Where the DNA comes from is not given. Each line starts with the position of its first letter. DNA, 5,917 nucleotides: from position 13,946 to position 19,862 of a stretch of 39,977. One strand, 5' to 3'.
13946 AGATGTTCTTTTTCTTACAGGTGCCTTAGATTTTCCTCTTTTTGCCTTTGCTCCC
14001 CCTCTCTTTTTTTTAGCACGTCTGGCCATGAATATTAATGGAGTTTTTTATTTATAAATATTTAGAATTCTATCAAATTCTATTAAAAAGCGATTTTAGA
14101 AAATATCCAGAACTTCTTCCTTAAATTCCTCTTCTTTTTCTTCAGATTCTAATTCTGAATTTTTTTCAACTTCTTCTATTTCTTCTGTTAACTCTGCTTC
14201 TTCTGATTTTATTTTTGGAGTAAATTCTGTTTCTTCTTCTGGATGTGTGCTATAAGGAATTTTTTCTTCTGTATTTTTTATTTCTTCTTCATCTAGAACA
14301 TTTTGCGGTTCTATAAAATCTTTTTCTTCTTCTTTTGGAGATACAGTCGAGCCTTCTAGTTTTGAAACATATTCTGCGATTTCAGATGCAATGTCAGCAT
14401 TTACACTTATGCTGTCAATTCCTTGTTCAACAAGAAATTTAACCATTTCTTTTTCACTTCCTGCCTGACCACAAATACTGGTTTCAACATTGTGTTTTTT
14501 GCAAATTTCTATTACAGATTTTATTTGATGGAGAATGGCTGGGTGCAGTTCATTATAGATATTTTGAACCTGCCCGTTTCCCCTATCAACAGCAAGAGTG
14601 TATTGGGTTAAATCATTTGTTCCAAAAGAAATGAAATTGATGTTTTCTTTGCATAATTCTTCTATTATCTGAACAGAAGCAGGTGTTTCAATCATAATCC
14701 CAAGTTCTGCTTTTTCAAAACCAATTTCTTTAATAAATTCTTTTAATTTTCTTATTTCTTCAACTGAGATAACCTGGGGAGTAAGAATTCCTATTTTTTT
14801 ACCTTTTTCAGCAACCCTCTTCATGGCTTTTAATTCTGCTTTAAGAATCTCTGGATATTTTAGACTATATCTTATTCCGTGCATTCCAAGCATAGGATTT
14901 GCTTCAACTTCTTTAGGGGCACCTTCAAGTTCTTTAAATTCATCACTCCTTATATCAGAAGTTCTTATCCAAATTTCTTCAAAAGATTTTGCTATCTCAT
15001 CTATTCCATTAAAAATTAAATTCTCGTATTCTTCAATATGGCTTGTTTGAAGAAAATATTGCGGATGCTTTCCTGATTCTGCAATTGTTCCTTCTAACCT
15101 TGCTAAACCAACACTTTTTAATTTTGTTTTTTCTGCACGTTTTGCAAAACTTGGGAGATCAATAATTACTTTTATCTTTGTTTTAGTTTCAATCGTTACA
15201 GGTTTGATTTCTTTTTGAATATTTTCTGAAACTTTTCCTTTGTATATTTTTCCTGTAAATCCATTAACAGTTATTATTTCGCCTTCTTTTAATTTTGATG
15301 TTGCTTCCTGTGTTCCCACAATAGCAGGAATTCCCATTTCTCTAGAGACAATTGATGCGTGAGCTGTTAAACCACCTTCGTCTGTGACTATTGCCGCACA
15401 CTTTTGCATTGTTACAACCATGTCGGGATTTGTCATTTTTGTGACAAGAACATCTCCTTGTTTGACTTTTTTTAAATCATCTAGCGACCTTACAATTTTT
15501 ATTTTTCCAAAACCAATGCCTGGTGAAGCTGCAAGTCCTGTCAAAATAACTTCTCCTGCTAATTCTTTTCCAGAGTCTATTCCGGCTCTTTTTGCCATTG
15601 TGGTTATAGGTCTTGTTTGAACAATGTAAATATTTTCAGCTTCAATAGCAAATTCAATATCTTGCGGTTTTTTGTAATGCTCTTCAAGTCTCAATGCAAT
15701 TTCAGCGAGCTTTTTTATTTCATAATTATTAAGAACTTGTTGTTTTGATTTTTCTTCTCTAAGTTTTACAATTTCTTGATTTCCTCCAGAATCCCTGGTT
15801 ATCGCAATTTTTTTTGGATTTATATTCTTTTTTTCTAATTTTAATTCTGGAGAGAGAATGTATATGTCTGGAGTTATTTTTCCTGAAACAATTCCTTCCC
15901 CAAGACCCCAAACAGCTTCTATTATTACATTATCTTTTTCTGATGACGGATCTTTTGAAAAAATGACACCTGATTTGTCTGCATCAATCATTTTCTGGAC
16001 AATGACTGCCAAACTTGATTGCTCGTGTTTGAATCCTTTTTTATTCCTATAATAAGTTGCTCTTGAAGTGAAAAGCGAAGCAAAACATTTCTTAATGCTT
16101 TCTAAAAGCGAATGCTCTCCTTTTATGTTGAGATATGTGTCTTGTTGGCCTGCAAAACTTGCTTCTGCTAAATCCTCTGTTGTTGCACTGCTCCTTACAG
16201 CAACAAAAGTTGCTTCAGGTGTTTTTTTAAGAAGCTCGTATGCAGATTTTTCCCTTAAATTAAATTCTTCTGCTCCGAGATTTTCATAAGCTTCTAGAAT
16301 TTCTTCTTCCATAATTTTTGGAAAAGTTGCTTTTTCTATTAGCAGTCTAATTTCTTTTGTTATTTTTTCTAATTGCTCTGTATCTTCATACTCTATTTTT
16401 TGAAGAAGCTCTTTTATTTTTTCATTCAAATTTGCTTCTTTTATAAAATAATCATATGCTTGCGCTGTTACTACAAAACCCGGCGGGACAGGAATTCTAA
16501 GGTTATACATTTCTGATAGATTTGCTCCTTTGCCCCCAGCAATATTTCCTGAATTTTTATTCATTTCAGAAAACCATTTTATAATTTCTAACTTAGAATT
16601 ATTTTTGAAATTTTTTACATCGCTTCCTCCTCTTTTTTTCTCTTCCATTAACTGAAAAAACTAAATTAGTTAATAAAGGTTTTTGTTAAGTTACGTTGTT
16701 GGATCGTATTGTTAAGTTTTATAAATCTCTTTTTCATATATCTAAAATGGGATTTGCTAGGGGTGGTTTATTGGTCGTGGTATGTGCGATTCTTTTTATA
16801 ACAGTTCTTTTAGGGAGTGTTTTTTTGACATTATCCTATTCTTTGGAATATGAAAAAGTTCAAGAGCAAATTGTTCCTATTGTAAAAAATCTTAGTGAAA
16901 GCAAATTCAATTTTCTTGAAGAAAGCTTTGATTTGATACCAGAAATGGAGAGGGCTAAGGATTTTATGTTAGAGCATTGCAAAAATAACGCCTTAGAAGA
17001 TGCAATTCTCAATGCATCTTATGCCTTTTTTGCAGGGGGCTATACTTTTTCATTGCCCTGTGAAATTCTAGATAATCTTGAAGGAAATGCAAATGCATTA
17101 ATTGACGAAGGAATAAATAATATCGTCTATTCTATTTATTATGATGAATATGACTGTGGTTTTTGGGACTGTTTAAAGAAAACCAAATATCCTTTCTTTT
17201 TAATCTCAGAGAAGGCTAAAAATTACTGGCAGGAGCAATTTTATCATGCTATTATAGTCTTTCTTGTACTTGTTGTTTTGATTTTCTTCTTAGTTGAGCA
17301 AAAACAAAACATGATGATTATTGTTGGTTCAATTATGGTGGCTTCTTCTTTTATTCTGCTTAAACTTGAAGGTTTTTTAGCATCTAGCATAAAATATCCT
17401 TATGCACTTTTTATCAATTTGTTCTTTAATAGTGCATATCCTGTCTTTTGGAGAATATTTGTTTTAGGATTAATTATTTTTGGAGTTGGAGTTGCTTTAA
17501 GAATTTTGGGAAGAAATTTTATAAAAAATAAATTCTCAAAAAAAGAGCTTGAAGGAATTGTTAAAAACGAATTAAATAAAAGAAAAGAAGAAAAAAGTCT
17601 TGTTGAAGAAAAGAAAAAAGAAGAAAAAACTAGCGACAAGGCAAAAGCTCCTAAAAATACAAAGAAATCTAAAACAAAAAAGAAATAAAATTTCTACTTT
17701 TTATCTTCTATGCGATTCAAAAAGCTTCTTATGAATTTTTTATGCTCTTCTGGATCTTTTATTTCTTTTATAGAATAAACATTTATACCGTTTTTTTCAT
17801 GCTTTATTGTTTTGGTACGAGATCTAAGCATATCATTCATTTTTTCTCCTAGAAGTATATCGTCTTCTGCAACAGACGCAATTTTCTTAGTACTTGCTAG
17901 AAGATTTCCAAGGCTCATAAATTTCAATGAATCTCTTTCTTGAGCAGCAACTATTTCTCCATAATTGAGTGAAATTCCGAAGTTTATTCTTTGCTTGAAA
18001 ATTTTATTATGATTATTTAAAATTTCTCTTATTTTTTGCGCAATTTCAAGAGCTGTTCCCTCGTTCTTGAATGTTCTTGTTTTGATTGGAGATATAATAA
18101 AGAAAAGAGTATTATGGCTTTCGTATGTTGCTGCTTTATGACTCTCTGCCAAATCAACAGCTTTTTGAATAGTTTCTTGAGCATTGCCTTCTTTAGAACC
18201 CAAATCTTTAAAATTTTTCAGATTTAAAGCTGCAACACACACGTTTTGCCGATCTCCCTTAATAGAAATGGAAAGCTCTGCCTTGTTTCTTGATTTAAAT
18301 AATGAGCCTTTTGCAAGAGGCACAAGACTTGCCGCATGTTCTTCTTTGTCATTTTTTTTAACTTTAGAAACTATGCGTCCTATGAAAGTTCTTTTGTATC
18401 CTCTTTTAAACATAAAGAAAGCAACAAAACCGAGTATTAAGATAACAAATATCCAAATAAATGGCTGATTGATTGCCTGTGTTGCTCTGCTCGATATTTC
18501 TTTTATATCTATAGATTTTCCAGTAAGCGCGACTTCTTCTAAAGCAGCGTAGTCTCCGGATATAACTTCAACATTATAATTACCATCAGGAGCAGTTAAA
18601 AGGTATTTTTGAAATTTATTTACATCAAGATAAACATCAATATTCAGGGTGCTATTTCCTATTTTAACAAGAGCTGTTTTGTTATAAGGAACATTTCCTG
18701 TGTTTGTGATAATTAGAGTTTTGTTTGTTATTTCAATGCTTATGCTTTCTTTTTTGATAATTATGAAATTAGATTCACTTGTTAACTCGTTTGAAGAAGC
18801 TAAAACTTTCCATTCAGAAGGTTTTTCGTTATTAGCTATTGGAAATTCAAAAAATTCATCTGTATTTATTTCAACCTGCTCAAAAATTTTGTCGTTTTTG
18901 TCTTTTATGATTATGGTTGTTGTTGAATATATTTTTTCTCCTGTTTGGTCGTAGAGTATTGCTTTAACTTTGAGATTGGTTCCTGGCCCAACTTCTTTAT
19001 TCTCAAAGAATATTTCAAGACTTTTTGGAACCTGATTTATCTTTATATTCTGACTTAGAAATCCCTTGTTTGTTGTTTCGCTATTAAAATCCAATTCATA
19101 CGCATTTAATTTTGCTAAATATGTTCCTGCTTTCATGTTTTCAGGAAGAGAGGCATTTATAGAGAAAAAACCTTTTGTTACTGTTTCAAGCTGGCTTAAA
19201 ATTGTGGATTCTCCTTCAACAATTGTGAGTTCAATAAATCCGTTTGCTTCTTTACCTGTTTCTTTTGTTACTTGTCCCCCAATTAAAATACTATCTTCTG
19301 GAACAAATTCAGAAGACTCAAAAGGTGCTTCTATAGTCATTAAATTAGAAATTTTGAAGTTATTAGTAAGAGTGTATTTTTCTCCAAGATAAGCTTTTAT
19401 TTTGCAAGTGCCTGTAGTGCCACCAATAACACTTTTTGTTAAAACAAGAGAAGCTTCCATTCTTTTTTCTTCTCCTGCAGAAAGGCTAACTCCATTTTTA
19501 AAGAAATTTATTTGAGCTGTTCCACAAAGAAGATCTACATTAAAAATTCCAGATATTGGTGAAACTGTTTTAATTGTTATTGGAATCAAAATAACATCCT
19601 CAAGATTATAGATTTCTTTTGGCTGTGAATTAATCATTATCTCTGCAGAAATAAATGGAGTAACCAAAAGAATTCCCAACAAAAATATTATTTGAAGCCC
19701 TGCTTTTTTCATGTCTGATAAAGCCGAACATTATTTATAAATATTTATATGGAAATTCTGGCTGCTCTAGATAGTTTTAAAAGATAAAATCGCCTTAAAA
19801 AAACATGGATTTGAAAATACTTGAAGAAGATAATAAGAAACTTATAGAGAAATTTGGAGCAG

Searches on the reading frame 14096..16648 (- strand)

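Call 33: search_protein_families(library=pfam, proteins=[window:14096-16648:-], max_evalue=0.001)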
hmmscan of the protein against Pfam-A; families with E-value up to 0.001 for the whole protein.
window:14096-16648:- (850 aa): 3 families
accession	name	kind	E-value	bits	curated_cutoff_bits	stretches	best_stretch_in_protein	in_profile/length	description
PF01326.24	PPDK_N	-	1.2e-108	363.8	27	1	35-355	2-316/328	Pyruvate phosphate dikinase, AMP/ATP-binding domain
PF02896.24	PEP-utilizers_C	-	2.8e-69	234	22.8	1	481-758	11-285/293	PEP-utilising enzyme, PEP-binding domain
PF00391.29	PEP-utilizers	-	1.4e-26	92.3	23.1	1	396-466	2-72/72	PEP-utilising enzyme, mobile domain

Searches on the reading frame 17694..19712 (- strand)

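Call 33: search_protein_families(library=pfam, proteins=[window:17694-19712:-], max_evalue=0.001)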
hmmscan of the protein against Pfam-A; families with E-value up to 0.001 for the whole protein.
window:17694-19712:- (672 aa): 1 family
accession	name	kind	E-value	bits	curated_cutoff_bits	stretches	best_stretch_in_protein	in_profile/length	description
PF01835.25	MG2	-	3.1e-07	31.1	32.8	0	138-204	13-82/96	MG2 domain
